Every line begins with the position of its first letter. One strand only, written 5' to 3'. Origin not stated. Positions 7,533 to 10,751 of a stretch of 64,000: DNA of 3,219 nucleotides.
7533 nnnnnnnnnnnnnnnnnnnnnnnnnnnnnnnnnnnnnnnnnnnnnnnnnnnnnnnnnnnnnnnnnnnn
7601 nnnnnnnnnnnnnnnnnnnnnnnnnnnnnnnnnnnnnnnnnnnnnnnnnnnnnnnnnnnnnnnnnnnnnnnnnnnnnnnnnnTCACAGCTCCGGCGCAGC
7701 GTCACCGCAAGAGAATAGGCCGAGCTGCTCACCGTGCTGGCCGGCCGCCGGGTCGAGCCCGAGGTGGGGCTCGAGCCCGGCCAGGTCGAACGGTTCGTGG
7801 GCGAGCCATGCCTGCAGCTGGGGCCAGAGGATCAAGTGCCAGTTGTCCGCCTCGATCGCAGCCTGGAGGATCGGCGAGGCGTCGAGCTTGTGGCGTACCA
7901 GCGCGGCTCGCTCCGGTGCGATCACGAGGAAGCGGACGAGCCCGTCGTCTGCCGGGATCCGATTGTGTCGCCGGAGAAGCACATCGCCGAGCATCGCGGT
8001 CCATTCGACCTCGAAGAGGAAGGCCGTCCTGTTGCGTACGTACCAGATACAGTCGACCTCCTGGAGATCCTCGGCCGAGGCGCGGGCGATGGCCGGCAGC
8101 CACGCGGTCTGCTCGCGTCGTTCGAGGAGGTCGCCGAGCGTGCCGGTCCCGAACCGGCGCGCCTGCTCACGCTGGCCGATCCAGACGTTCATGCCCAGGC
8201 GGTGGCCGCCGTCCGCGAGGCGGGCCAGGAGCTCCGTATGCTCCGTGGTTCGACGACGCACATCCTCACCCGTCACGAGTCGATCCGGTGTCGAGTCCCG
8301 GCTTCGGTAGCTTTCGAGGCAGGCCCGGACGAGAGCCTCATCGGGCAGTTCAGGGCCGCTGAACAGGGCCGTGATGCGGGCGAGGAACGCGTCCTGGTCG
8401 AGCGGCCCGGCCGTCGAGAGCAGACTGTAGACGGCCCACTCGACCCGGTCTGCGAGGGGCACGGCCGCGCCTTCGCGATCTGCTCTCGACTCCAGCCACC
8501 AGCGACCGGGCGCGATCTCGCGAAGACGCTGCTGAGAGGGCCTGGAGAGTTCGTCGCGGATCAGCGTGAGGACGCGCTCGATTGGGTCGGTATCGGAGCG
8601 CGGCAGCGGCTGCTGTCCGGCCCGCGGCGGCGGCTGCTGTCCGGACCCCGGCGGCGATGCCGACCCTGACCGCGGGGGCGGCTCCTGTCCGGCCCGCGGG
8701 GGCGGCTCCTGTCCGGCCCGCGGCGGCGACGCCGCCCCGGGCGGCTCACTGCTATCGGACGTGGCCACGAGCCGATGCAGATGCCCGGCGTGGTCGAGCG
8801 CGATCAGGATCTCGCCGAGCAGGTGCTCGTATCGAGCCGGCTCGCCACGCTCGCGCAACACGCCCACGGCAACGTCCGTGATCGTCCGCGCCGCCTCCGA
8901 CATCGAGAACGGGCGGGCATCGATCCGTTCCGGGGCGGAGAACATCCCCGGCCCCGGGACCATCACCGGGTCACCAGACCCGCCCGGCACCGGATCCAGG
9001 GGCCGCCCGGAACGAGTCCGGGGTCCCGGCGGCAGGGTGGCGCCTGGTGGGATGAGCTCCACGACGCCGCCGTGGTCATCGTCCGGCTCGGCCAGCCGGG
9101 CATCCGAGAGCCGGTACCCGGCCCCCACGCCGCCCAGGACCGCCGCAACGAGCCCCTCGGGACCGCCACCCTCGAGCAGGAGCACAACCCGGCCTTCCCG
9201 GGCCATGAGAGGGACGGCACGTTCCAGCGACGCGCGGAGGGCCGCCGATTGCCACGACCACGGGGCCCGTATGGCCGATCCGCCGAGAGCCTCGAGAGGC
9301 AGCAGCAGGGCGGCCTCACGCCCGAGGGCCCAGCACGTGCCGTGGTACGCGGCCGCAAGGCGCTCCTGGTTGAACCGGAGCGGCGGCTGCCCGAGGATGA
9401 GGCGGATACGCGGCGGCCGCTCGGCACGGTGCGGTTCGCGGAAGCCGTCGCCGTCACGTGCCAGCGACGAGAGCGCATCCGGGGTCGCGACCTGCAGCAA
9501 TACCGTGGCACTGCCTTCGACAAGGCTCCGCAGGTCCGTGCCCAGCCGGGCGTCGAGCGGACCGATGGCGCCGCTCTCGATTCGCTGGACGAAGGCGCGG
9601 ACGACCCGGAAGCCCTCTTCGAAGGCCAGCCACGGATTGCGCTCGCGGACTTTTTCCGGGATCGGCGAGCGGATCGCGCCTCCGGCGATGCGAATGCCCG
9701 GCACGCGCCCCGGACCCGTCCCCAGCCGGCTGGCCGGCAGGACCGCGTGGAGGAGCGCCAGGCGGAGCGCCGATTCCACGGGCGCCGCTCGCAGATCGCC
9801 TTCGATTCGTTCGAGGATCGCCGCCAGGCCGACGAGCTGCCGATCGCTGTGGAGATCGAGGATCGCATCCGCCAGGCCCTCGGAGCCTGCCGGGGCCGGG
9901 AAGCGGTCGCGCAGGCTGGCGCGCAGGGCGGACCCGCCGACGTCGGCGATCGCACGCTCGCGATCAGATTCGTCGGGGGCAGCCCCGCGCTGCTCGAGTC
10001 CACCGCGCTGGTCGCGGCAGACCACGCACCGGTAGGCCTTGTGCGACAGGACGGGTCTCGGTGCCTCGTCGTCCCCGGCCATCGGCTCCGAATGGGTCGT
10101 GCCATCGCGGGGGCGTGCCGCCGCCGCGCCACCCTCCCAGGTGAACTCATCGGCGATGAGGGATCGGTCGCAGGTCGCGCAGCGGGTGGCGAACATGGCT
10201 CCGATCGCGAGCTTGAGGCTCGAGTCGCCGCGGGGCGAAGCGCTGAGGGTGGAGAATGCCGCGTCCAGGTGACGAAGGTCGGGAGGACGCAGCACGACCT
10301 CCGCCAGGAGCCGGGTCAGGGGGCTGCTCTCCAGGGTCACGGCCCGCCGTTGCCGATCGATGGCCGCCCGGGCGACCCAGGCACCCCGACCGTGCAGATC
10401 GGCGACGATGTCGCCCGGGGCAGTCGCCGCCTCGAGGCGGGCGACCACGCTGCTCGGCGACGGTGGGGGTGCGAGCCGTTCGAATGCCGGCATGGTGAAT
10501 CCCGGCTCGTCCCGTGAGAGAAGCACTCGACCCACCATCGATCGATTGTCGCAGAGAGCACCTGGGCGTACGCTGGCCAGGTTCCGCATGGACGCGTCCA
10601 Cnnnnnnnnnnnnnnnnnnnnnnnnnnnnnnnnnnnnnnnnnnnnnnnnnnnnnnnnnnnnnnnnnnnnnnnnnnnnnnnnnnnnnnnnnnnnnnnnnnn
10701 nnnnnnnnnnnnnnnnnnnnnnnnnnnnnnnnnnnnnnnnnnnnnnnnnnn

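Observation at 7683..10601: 972-aa orphan protein: apparently dead Zn-ribbon methylase module fused to a PD-(D/E)xK-like C-terminus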

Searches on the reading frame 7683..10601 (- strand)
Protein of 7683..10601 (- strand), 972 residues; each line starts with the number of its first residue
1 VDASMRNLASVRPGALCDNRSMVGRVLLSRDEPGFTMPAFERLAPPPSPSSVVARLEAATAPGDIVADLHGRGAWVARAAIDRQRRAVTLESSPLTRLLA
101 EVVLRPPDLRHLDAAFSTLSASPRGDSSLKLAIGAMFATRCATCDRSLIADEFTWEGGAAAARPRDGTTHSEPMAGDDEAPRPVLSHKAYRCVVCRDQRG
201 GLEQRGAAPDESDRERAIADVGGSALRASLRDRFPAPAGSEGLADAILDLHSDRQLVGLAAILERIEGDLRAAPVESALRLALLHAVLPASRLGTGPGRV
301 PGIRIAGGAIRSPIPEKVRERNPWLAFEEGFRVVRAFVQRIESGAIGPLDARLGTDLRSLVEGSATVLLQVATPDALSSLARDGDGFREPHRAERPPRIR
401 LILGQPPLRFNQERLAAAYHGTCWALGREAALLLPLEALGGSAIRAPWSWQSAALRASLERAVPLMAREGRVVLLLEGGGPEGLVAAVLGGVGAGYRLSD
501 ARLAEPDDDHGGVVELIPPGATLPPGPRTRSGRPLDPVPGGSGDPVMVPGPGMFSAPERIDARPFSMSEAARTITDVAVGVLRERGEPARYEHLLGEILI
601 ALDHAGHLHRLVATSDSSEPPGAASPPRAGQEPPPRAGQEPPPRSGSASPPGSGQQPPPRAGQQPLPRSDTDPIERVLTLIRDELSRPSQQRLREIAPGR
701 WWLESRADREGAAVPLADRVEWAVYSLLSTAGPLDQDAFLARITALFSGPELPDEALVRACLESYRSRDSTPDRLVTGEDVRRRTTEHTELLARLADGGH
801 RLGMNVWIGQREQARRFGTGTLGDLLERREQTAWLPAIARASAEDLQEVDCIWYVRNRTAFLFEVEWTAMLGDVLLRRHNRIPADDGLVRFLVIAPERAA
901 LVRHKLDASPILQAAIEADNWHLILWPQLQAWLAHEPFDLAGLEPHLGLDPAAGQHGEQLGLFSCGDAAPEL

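Call 4: search_protein_families(library=pfam, proteins=[window:7683-10601:-], max_evalue=10)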
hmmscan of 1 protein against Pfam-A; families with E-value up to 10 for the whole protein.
window:7683-10601:- (972 aa): 0 families

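Call 5: search_protein_families(library=ncbifam, proteins=[window:7683-10601:-], max_evalue=10)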
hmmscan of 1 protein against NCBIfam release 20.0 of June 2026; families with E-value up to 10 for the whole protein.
window:7683-10601:- (972 aa): 0 families

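Call 6: search_protein_families(library=padloc, proteins=[window:7683-10601:-], max_evalue=10)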
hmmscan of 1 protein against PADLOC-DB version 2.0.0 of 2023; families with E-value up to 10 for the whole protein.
window:7683-10601:- (972 aa): 2 families
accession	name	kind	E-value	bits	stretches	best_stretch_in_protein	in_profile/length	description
PDLC03325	MTase_II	-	0.01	12.6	1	57-119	86-148/426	Type II methyltransferase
PDLC03534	REase_II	-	0.092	9.8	1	780-871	173-264/351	Type II restriction enzyme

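Call 7: find_homologous_proteins(query=window:7683-10601:-)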
Query window:7683-10601:- (972 aa): 1621 proteins with E <= 0.001 among 8000 candidates; the best 120 are listed.
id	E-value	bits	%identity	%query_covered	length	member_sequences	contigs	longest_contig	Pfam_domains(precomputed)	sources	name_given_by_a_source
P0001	0.0e+0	2070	100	96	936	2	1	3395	PF27126.1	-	-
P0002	0.0e+0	1445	71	96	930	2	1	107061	PF27126.1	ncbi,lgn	-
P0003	0.0e+0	1433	73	96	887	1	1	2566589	PF27126.1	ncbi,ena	-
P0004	0.0e+0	1432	72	96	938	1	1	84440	PF27126.1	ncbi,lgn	-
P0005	0.0e+0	1428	69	97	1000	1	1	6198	-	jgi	jgi:hypothetical protein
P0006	0.0e+0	1424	72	96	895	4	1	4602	PF27126.1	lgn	-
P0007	0.0e+0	1422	71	96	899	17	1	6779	PF27126.1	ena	-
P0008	0.0e+0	1412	66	98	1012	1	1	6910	PF27126.1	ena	-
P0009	0.0e+0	1409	72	96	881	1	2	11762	PF27126.1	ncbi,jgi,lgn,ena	-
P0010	0.0e+0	1404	69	98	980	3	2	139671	PF27126.1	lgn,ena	-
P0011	0.0e+0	1403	68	98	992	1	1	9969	-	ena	-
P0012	0.0e+0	1397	69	98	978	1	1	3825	PF27126.1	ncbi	-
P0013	0.0e+0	1392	67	98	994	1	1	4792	PF27126.1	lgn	-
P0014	0.0e+0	1387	69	98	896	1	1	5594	PF27126.1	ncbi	ncbi:MAG: hypothetical protein ABI598_03340 [Chloroflexota bacterium]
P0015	0.0e+0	1384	69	97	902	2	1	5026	PF27126.1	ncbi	-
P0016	0.0e+0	1380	68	98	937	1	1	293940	PF27126.1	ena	-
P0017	0.0e+0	1380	69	97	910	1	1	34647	PF27126.1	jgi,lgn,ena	-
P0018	0.0e+0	1380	69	97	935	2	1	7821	PF27126.1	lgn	-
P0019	0.0e+0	1373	68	97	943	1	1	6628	PF27126.1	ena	-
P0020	0.0e+0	1367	68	98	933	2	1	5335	PF27126.1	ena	-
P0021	0.0e+0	1367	69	97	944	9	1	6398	PF27126.1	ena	-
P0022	0.0e+0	1365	68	98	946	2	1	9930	PF27126.1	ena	-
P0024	0.0e+0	1361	69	96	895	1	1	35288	PF27126.1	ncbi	-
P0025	0.0e+0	1360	68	98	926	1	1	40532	PF27126.1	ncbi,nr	ncbi:MAG TPA: hypothetical protein VFX65_09875 [Candidatus Limnocylindrales bacterium]|nr:hypothetic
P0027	0.0e+0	1354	68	97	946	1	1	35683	PF27126.1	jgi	jgi:hypothetical protein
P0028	0.0e+0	1352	67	98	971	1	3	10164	PF27126.1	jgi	-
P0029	0.0e+0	1352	67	98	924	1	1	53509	PF27126.1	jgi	jgi:hypothetical protein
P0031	0.0e+0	1352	67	96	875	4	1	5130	PF27126.1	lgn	-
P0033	0.0e+0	1349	68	97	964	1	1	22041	PF27126.1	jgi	jgi:hypothetical protein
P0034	0.0e+0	1348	67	96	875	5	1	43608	PF27126.1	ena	-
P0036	0.0e+0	1347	68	97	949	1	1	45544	PF27126.1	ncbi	ncbi:MAG: hypothetical protein AB1736_10715 [Chloroflexota bacterium]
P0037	0.0e+0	1347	67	97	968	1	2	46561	PF27126.1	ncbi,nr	ncbi:MAG: hypothetical protein L0227_01070 [Chloroflexi bacterium]|nr:hypothetical protein [Chlorofl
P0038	0.0e+0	1347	67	98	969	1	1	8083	PF27126.1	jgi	jgi:hypothetical protein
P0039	0.0e+0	1346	73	60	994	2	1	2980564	PF27126.1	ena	-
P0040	0.0e+0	1345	66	98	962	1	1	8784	PF27126.1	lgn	-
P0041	0.0e+0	1341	66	98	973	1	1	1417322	PF27126.1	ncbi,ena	-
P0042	0.0e+0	1341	67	96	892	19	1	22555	PF27126.1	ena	-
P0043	0.0e+0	1340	66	97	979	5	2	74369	PF27126.1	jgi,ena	-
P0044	0.0e+0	1336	69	60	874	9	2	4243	PF27126.1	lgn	-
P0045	0.0e+0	1334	66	96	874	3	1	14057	PF27126.1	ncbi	-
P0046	0.0e+0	1334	66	97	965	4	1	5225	PF27126.1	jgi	-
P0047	0.0e+0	1326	67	96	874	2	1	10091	PF27126.1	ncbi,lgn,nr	ncbi:MAG: hypothetical protein EPO00_09855 [Chloroflexota bacterium]|nr:MAG: hypothetical protein EP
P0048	0.0e+0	1325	66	96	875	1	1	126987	PF27126.1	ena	-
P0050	0.0e+0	1311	66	96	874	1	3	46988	PF27126.1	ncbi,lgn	-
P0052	0.0e+0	1285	67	93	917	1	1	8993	PF27126.1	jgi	jgi:hypothetical protein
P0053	0.0e+0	1284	65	98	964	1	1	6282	PF27126.1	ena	-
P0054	0.0e+0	1283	64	98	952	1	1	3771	PF27126.1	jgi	jgi:hypothetical protein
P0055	0.0e+0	1283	65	97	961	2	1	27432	PF27126.1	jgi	jgi:hypothetical protein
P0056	0.0e+0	1279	65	97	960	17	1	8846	PF27126.1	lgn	-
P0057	0.0e+0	1278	67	31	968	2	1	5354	PF27126.1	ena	-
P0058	0.0e+0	1277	63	97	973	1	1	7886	PF27126.1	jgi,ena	-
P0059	0.0e+0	1272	65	95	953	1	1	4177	PF27126.1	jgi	jgi:hypothetical protein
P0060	0.0e+0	1269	62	98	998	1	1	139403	PF27126.1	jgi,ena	-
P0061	0.0e+0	1268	67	30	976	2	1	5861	PF27126.1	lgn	-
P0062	0.0e+0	1265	68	61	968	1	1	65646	PF27126.1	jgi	jgi:hypothetical protein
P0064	0.0e+0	1263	63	98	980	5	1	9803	PF27126.1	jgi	-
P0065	0.0e+0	1260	64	95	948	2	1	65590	PF27126.1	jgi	-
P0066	0.0e+0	1260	61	97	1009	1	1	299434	PF27126.1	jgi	jgi:hypothetical protein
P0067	0.0e+0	1260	63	97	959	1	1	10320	PF27126.1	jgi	jgi:hypothetical protein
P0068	0.0e+0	1260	63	97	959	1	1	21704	PF27126.1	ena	-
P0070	0.0e+0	1257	62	97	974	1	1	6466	PF27126.1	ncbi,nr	ncbi:MAG TPA: hypothetical protein VJ506_06705 [Candidatus Limnocylindrales bacterium]|nr:hypothetic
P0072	0.0e+0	1254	63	97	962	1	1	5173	PF27126.1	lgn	-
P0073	0.0e+0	1254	66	32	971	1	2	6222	PF27126.1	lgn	-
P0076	0.0e+0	1250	62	97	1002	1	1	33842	PF27126.1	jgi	jgi:hypothetical protein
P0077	0.0e+0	1245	64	97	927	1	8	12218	PF27126.1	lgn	-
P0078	0.0e+0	1245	62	97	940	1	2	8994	PF27126.1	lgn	-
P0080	0.0e+0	1244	63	98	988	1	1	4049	PF27126.1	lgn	-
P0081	0.0e+0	1243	63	97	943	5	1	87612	PF27126.1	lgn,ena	-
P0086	0.0e+0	1238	63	98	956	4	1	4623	PF27126.1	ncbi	-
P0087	0.0e+0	1237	64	95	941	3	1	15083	PF27126.1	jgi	-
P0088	0.0e+0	1237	63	97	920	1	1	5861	PF27126.1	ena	-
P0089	0.0e+0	1237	62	98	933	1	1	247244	PF27126.1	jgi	jgi:hypothetical protein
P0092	0.0e+0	1232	61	98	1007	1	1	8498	PF27126.1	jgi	jgi:hypothetical protein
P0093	0.0e+0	1231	67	30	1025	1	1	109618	PF27126.1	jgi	jgi:hypothetical protein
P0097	0.0e+0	1229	61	98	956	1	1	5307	PF27126.1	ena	-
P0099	0.0e+0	1226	61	98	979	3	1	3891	PF27126.1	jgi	jgi:hypothetical protein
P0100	0.0e+0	1226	62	98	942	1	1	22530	PF27126.1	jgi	jgi:hypothetical protein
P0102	0.0e+0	1224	63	97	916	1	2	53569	PF27126.1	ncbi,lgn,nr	ncbi:MAG TPA: hypothetical protein VE011_00220 [Candidatus Dormibacteraeota bacterium]|nr:hypothetic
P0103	0.0e+0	1223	62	97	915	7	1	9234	PF27126.1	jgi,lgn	-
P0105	0.0e+0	1223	63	97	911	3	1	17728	PF27126.1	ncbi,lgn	ncbi:MAG TPA: hypothetical protein VGM49_07945 [Candidatus Limnocylindrales bacterium]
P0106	0.0e+0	1221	61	99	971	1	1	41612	PF27126.1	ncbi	-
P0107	0.0e+0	1221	62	97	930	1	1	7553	PF27126.1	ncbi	-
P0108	0.0e+0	1221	62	97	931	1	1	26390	PF27126.1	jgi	jgi:hypothetical protein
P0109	0.0e+0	1220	63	97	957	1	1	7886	PF27126.1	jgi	jgi:hypothetical protein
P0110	0.0e+0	1219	62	98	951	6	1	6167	PF27126.1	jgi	jgi:hypothetical protein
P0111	0.0e+0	1218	63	97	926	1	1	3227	PF27126.1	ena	-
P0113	0.0e+0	1217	61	97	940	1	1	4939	PF27126.1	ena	-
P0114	0.0e+0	1216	63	97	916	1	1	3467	PF27126.1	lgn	-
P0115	0.0e+0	1215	63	97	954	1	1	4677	PF27126.1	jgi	jgi:hypothetical protein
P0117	0.0e+0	1214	63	97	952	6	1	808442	PF27126.1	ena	-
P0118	0.0e+0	1213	61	98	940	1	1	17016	PF27126.1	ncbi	-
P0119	0.0e+0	1213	62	98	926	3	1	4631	PF27126.1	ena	-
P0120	0.0e+0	1211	62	97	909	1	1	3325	PF27126.1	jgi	jgi:hypothetical protein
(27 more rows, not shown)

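Call 8: search_solved_structures(query=window:7683-10601:-, max_evalue=10)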
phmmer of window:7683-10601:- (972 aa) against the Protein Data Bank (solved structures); distinct sequences matched with E-value up to 10: 9.
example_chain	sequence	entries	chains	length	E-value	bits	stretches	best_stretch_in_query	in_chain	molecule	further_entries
6az1_Y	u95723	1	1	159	0.14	13.5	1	574-673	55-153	ribosomal protein S21e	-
2in8_A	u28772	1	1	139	0.17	13.1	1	259-346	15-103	Endonuclease PI-MtuI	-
8a3w_SY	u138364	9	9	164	0.29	12.4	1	622-673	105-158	Putative 40S ribosomal protein S21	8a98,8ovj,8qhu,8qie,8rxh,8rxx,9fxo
5vfp_V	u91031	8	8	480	0.78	11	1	44-180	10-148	26S proteasome non-ATPase regulatory subunit 3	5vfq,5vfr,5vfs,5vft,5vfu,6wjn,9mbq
5vgz_V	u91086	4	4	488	0.81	10.9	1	44-180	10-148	26S proteasome non-ATPase regulatory subunit 3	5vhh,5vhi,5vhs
5gjr_S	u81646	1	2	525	0.85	10.9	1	43-180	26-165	26S proteasome non-ATPase regulatory subunit 3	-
22mm_V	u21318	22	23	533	0.88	10.8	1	43-180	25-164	26S proteasome non-ATPase regulatory subunit 3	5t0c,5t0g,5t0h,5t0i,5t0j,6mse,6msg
8p0v_O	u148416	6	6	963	2.1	9.6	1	753-829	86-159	VPS35 endosomal protein-sorting factor-like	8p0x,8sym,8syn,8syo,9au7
8i03_H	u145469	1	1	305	2.9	9.1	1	616-691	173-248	Chromatin modification-related protein png2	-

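Call 9: find_encoding_contigs(protein=P0003, flank=10000, max_places=3)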
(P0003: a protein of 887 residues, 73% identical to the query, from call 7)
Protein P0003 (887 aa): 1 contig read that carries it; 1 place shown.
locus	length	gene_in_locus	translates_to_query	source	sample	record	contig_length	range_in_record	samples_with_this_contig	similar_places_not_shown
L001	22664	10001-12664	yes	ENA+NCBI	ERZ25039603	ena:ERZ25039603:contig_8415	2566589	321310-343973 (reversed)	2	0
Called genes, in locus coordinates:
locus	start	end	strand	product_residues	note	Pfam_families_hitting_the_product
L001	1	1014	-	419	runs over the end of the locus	PF05239:PRC (faint), PF03448:MgtE_N, PF14841:FliG_M (faint), PF00571:CBS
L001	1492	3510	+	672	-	PF01590:GAF, PF13185:GAF_2, PF01590:GAF, PF13185:GAF_2, PF13492:GAF_3, PF01590:GAF, PF13185:GAF_2 (weak), PF00990:GGDEF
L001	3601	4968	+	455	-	PF00990:GGDEF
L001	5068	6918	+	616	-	PF14716:HHH_8, PF00633:HHH (faint), PF14520:HHH_5 (weak), PF14792:DNA_pol_B_palm (weak), PF14791:DNA_pol_B_thumb, PF02811:PHP (weak)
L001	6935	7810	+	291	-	-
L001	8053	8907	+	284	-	PF13432:TPR_16 (weak), PF00515:TPR_1 (weak), PF07719:TPR_2 (weak)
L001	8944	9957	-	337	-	PF12867:DinB_2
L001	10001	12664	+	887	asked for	PF27126:NmeDI_C (weak)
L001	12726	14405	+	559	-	PF05960:DUF885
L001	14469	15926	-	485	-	PF07992:Pyr_redox_2 (faint), PF01266:DAO, PF03486:HI0933_like (faint), PF05834:Lycopene_cycl (faint), PF13454:NAD_binding_9 (faint), PF01593:Amino_oxidase (weak)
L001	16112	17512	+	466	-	PF00202:Aminotran_3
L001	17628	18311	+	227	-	PF09339:HTH_IclR, PF12802:MarR_2 (weak), PF01614:IclR_C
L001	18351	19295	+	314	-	PF21088:MS_channel_1st, PF00924:MS_channel_2nd, PF21082:MS_channel_3rd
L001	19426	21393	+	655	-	PF16177:ACAS_N, PF00501:AMP-binding, PF13193:AMP-binding_C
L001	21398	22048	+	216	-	-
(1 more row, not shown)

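Call 10: find_encoding_contigs(protein=P0041, flank=10000, max_places=3)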
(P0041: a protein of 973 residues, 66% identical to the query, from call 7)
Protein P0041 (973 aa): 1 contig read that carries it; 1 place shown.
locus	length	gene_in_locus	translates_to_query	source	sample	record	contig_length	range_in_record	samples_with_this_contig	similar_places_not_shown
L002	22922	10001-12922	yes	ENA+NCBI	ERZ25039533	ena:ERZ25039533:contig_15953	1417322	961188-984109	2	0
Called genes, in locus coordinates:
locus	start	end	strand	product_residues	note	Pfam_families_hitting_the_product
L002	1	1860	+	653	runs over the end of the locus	PF01590:GAF, PF13185:GAF_2, PF01590:GAF, PF13185:GAF_2, PF13492:GAF_3, PF01590:GAF, PF13185:GAF_2, PF00990:GGDEF, +1 more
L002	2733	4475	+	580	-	PF01590:GAF (faint), PF13492:GAF_3 (weak), PF00990:GGDEF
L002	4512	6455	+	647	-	-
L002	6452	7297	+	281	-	-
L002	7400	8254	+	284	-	PF13432:TPR_16 (weak), PF00515:TPR_1 (weak), PF07719:TPR_2 (weak)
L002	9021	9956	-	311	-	PF12867:DinB_2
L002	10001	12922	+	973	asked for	PF27126:NmeDI_C (weak)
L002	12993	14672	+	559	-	PF05960:DUF885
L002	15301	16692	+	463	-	PF00202:Aminotran_3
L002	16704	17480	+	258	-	PF25213:HVO_A0261_N (weak), PF01047:MarR (weak), PF09339:HTH_IclR, PF12802:MarR_2, PF13545:HTH_Crp_2 (weak), PF01325:Fe_dep_repress (weak), PF01614:IclR_C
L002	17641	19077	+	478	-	-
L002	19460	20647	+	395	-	PF21088:MS_channel_1st, PF00924:MS_channel_2nd, PF21082:MS_channel_3rd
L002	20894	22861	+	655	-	PF16177:ACAS_N, PF00501:AMP-binding, PF13193:AMP-binding_C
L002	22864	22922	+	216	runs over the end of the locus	-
